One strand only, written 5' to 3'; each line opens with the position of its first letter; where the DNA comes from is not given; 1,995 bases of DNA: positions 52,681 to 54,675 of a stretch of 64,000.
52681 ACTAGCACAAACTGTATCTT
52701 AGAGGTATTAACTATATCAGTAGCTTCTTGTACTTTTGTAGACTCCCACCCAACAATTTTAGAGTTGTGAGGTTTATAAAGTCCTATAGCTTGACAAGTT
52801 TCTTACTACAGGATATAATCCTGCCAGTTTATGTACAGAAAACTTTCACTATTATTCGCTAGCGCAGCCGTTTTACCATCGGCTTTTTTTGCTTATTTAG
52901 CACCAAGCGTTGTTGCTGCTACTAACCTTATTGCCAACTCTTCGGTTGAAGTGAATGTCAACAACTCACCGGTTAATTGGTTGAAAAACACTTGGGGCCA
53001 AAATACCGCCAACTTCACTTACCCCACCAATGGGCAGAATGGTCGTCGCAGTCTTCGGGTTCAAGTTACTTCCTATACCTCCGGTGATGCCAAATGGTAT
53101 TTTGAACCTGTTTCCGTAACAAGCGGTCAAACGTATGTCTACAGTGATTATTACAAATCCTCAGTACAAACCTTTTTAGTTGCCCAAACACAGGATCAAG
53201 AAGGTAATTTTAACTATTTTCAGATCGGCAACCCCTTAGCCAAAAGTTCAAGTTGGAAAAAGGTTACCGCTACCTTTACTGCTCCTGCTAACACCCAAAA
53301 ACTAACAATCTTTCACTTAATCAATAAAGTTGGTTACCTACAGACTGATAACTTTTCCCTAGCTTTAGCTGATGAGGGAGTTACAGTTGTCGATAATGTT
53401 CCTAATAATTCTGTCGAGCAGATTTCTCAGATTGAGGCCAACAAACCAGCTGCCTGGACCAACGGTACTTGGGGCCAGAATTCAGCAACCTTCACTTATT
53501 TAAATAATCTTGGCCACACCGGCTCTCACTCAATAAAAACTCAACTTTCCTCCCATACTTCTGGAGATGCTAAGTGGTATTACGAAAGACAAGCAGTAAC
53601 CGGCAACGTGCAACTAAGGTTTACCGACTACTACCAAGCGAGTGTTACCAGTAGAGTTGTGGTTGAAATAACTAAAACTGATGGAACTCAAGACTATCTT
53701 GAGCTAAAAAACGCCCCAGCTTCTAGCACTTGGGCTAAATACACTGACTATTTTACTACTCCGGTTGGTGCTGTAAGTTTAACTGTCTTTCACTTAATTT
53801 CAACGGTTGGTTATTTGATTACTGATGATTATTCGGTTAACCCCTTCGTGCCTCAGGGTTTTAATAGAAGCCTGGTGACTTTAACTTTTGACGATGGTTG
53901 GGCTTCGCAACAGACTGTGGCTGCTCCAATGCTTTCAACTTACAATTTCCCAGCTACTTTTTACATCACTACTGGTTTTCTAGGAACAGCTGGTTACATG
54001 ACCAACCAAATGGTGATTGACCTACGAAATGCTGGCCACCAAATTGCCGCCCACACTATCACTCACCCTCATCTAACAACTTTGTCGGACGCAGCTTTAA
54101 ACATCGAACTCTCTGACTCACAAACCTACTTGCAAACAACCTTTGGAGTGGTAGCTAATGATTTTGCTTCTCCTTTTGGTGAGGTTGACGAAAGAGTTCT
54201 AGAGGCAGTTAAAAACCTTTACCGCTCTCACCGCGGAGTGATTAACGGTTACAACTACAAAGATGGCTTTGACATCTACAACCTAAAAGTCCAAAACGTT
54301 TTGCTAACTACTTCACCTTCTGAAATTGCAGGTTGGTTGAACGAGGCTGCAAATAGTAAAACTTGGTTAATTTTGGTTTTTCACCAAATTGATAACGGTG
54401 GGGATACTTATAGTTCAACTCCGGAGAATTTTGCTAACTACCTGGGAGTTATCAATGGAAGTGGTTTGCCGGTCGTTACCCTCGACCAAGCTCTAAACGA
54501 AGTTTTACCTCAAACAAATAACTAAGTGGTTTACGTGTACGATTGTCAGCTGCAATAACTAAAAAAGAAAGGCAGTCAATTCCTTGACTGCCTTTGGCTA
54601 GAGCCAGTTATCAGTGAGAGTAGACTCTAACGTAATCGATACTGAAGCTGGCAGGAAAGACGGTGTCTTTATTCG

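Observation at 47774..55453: Polysaccharide synthesis and remodelling locus: GT2 synthase fused to a GH26-like hydrolase, extra GH26 paralog, FemAB, CBM-CE4 deacetylase, GH16 lipoprotein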

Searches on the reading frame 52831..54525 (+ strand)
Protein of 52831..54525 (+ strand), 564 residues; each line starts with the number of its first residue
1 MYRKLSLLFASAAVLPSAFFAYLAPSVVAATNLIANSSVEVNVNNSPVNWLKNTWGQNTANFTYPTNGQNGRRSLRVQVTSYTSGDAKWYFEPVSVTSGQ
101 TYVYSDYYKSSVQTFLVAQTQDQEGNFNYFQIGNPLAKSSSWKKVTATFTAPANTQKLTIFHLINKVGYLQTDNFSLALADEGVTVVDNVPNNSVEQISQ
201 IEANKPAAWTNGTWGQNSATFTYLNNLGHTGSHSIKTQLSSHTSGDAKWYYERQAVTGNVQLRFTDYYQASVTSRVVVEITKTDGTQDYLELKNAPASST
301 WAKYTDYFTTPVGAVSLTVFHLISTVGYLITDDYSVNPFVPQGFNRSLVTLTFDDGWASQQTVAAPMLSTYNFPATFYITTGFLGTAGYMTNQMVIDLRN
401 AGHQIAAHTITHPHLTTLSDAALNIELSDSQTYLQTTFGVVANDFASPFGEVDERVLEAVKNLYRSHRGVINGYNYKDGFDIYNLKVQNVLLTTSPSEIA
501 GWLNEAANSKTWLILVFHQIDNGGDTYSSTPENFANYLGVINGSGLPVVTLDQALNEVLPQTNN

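Call 4: search_protein_families(library=pfam, proteins=[window:52831-54525:+], max_evalue=0.01)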
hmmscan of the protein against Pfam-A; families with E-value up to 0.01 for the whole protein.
window:52831-54525:+ (564 aa): 2 families
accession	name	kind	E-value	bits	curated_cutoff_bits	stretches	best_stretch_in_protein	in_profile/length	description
PF01522.26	Polysacc_deac_1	-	2.1e-23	83.1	23.1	1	345-463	5-119/124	Polysaccharide deacetylase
PF02018.23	CBM_4_9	-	0.00014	22.6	25.9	1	55-160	20-127/136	Carbohydrate binding domain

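Call 5: search_protein_families(library=ncbifam, proteins=[window:52831-54525:+], max_evalue=0.01)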
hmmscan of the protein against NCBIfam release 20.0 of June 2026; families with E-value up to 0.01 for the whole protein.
window:52831-54525:+ (564 aa): 11 families
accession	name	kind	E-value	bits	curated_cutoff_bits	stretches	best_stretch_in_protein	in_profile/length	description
NF050820.1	PolSacchBiosHfsH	equivalog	2e-21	76.8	400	1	345-554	32-244/249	oligosaccharide deacetylase HfsH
TIGR02764.1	spore_ybaN_pdaB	equivalog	3.5e-13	49.8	237.4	1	349-463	8-119/191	polysaccharide deacetylase family sporulation protein PdaB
TIGR02884.1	spore_pdaA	equivalog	3e-10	40.2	298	1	348-463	38-151/224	delta-lactam-biosynthetic de-N-acetylase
TIGR04243.1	nodulat_NodB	equivalog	7.9e-10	38.5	240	1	348-462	3-115/197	chitooligosaccharide deacetylase NodB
NF045820.1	PgAcgDacpgdA_Strep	equivalog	8.5e-10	38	800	1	319-455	241-373/463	peptidoglycan-N-acetylglucosamine deacetylase PgdA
NF045821.1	PgAcgDacpgdA1_Bac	equivalog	3.6e-09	35.9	400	1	343-458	84-196/282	peptidoglycan-N-acetylglucosamine deacetylase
TIGR02873.1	spore_ylxY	hypoth_equivalog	1.7e-07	30.7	391.5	1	332-461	70-196/268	probable sporulation protein, polysaccharide deacetylase family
TIGR03933.1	PIA_icaB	equivalog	6.2e-07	29.2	248.35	1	344-462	69-201/245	intercellular adhesin biosynthesis polysaccharide N-deacetylase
TIGR03938.2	deacetyl_PgaB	equivalog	0.0001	20.7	321.9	1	349-386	66-103/621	poly-beta-1,6-N-acetyl-D-glucosamine N-deacetylase PgaB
TIGR03006.1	pepcterm_polyde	equivalog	0.00093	18.4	276.2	1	367-464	42-135/272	XrtA system polysaccharide deacetylase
NF045822.1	PgAcgDacpgdA2_Bac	equivalog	0.0013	18.1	400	1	342-450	62-169/274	peptidoglycan-N-acetylglucosamine deacetylase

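Call 43: search_solved_structures(query=window:52831-54525:+, max_evalue=0.001, show_alignments=2)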
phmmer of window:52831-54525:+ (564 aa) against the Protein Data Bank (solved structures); distinct sequences matched with E-value up to 0.001: 22.
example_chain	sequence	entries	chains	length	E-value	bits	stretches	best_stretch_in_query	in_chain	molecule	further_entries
7bly_A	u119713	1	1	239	4.3e-12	48.9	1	347-463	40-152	Aspergillus niger contig An12c0130, genomic contig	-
6dq3_A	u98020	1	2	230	1.8e-09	40.3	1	346-463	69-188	Polysaccharide deacetylase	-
2y8u_A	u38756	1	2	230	3.5e-09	39.3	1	344-476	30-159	CHITIN DEACETYLASE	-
8hfa_A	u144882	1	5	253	3.6e-08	36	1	348-465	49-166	NodB homology domain-containing protein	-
2j13_A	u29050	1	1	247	2.8e-06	29.7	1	326-462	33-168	POLYSACCHARIDE DEACETYLASE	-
5o6y_A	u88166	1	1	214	3e-06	29.6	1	344-458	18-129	Peptidoglycan N-acetylglucosamine deacetylase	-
7ax7_A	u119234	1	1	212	4.1e-06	29.2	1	345-461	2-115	Endo-1,4-beta-xylanase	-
2c1g_A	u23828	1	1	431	1.2e-05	27.7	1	319-456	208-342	PEPTIDOGLYCAN GLCNAC DEACETYLASE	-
2cc0_A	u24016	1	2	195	1.3e-05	27.5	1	348-460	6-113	ACETYL-XYLAN ESTERASE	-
5o6y_B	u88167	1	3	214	3.1e-05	26.3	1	344-458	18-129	Peptidoglycan N-acetylglucosamine deacetylase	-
6hm9_A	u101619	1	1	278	4.4e-05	25.8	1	332-458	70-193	Putative polysaccharide deacetylase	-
4l1g_A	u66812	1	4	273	5.1e-05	25.6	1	343-458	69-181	Peptidoglycan N-acetylglucosamine deacetylase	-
2c1i_A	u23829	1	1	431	5.8e-05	25.4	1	319-456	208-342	PEPTIDOGLYCAN GLCNAC DEACETYLASE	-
8he1_A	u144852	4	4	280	8.6e-05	24.8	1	350-472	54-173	Chitin deacetylase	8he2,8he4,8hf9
6hpa_A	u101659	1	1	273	0.00016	23.9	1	332-458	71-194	Putative polysaccharide deacetylase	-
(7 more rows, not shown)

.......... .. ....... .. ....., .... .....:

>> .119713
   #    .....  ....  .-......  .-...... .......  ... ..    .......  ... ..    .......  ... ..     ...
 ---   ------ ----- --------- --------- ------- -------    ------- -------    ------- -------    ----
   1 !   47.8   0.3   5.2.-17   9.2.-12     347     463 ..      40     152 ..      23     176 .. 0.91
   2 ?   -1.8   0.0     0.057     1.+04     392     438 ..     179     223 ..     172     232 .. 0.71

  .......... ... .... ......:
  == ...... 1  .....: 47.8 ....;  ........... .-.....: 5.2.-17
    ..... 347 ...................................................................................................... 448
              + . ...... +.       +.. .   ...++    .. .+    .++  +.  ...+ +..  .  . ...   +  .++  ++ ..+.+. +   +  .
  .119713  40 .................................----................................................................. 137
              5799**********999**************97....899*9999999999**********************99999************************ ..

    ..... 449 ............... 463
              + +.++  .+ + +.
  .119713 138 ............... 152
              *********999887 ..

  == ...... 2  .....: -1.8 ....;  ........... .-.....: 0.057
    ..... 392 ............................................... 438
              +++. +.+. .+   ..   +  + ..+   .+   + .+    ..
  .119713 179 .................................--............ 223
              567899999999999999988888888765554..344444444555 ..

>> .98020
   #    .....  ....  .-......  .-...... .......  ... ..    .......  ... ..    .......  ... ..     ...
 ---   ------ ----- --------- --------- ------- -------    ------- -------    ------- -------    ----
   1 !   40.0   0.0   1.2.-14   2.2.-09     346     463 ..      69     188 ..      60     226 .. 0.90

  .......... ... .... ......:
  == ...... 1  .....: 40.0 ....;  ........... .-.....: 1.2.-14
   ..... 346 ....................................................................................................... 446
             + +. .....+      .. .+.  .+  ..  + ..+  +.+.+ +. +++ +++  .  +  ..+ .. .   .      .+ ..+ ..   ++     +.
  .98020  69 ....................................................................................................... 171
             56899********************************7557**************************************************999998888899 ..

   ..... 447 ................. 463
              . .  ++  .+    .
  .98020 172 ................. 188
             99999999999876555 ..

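Call 78: find_homologous_proteins(query=window:52831-54525:+)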
Query window:52831-54525:+ (564 aa): 865 proteins with E <= 0.001 among 8000 candidates; the best 120 are listed.
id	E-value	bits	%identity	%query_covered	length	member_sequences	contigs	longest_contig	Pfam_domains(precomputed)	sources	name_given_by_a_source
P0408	0.0e+0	1263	100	100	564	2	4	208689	PF01522.27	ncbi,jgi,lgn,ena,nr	ncbi:MAG TPA: polysaccharide deacetylase family protein [Candidatus Nanoarchaeia archaeon]|nr:hypoth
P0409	1.9e-240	817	55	94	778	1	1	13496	PF01522.27,PF02018.24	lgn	-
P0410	5.9e-236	803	64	99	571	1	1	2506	PF01522.27,PF02018.24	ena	-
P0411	1.6e-229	781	60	100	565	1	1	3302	PF01522.27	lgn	-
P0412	5.5e-222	757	51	94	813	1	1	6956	PF01522.27,PF02018.24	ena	-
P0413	1.0e-218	746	60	100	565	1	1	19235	PF01522.27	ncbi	-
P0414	3.0e-216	738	42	94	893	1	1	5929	PF01522.27,PF02018.24,PF27624.1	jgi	jgi:peptidoglycan/xylan/chitin deacetylase (PgdA/CDA1 family)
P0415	7.4e-215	733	42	93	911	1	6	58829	PF01522.27,PF02018.24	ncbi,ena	-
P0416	4.9e-214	730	64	66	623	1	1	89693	PF01522.27,PF02018.24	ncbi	-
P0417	6.9e-207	707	60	99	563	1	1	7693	PF01522.27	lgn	-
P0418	1.4e-206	706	57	100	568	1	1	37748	PF01522.27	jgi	jgi:peptidoglycan/xylan/chitin deacetylase (PgdA/CDA1 family)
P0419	7.2e-206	703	63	66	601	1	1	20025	PF01522.27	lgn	-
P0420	6.0e-204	697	59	95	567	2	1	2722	PF01522.27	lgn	-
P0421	3.5e-202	691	42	94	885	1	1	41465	PF01522.27,PF02018.24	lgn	-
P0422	1.4e-198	679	42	94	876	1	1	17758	PF01522.27,PF02018.24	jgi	jgi:peptidoglycan/xylan/chitin deacetylase (PgdA/CDA1 family)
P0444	1.4e-184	633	44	94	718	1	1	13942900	PF01522.27,PF02018.24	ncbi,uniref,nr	ncbi:polysaccharide deacetylase family protein [Dactylosporangium sp. NBC_01737]|uniref:polysacchari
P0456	1.2e-177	610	40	94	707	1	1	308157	PF01522.27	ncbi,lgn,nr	ncbi:MAG: hypothetical protein JWN26_714 [Candidatus Saccharibacteria bacterium]|nr:hypothetical pro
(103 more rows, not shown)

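Call 79: find_encoding_contigs(protein=P0444, flank=8000, max_places=1)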
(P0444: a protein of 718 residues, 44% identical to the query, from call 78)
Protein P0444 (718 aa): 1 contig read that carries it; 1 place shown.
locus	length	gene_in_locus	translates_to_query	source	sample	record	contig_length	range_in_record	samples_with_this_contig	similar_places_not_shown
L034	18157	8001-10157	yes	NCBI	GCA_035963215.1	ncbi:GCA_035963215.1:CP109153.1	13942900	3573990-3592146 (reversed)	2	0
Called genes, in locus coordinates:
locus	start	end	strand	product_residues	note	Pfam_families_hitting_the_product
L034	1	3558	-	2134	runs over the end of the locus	PF25023:TEN_YD-shell (faint), PF05593:RHS_repeat (faint)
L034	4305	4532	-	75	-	-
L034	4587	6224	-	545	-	PF00942:CBM_3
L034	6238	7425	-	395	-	PF13641:Glyco_tranf_2_3, PF00535:Glycos_transf_2, PF13632:Glyco_trans_2_3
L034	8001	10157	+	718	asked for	PF02018:CBM_4_9 (weak), PF01522:Polysacc_deac_1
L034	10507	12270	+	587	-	-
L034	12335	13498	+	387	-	PF03055:RPE65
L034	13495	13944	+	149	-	PF10604:Polyketide_cyc2, PF08327:AHSA1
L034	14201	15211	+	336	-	PF07732:Cu-oxidase_3, PF10604:Polyketide_cyc2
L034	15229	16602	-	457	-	PF01794:Ferric_reduct, PF08022:FAD_binding_8 (weak), PF00175:NAD_binding_1 (weak)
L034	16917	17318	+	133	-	-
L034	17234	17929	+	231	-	-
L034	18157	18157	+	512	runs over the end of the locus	-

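Call 80: find_encoding_contigs(protein=P0456, flank=8000, max_places=1)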
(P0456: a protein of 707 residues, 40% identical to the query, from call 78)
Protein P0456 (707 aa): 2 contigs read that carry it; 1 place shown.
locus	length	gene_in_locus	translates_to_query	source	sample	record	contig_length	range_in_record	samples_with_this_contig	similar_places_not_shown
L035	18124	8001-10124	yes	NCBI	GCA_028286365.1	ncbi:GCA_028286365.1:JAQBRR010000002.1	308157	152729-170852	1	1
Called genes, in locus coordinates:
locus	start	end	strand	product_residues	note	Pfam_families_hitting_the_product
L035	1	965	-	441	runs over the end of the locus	PF05958:tRNA_U5-meth_tr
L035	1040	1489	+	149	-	-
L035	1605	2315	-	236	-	-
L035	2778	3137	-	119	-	PF12840:HTH_20, PF01022:HTH_5 (weak)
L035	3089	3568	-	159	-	PF08327:AHSA1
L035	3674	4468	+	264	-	PF00106:adh_short, PF08659:KR (weak), PF13561:adh_short_C2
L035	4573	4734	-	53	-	-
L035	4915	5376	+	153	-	PF08719:NADAR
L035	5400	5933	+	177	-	PF08002:DUF1697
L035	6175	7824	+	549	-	-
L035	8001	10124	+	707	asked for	PF01522:Polysacc_deac_1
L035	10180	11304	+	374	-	PF00722:Glyco_hydro_16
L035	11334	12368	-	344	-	PF00535:Glycos_transf_2, PF13641:Glyco_tranf_2_3, PF13632:Glyco_trans_2_3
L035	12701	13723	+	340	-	PF01341:Glyco_hydro_6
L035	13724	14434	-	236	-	PF06912:DUF1275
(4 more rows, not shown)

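Call 88: predict_structure(alignment_id=A2)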
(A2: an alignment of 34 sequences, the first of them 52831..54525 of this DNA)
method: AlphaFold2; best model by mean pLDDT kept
length: 564 residues; sequences in the alignment: 34
mean_pLDDT: 91.0   pTM: 0.68
mean pLDDT of the five models: 91.0, 90.7, 89.5, 89.3, 89.1
residues with pLDDT >= 90: 459; 70-90: 72; 50-70: 5; < 50: 28
segments of 3 or more residues with pLDDT < 50: 1-15, 17-29
pLDDT, mean of each block of 10 residues (from residue 1): 42 40 36 90 91 95 94 95 94 93 95 98 95 95 93 95 97 93 86 92 88 91 94 97 91 91 97 96 89 92 94 93 96 95 95 97 98 98 96 98 97 92 97 97 91 89 94 89 94 94 95 97 89 97 98 97 76
secondary structure, 60 per line:
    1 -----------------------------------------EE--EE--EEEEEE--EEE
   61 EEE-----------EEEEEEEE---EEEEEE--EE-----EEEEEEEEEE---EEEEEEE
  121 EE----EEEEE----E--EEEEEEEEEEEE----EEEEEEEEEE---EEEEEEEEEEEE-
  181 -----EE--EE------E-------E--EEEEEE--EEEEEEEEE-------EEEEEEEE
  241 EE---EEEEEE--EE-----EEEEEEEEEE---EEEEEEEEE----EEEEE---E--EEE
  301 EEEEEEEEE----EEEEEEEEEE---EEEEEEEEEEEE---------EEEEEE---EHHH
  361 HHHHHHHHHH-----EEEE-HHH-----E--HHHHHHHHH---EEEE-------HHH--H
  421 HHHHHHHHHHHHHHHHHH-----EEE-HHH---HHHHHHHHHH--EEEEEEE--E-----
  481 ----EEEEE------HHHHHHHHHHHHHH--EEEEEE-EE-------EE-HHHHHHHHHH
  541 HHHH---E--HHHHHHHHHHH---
elements in order: E50-55 E58-63 E75-82 E86-91 E101-110 E114-122 E127-131 E139-150 E155-164 E168-179 E209-214 E217-225 E233-242 E246-251 E261-270 E274-282 E287-291 E298-309 E314-323 E327-338 E348-353 H358-370 E376-379 H392-400 E404-407 H420-438 E444-446 H454-463 E466-472 E485-489 H496-509 E512-517 H531-544 H551-561
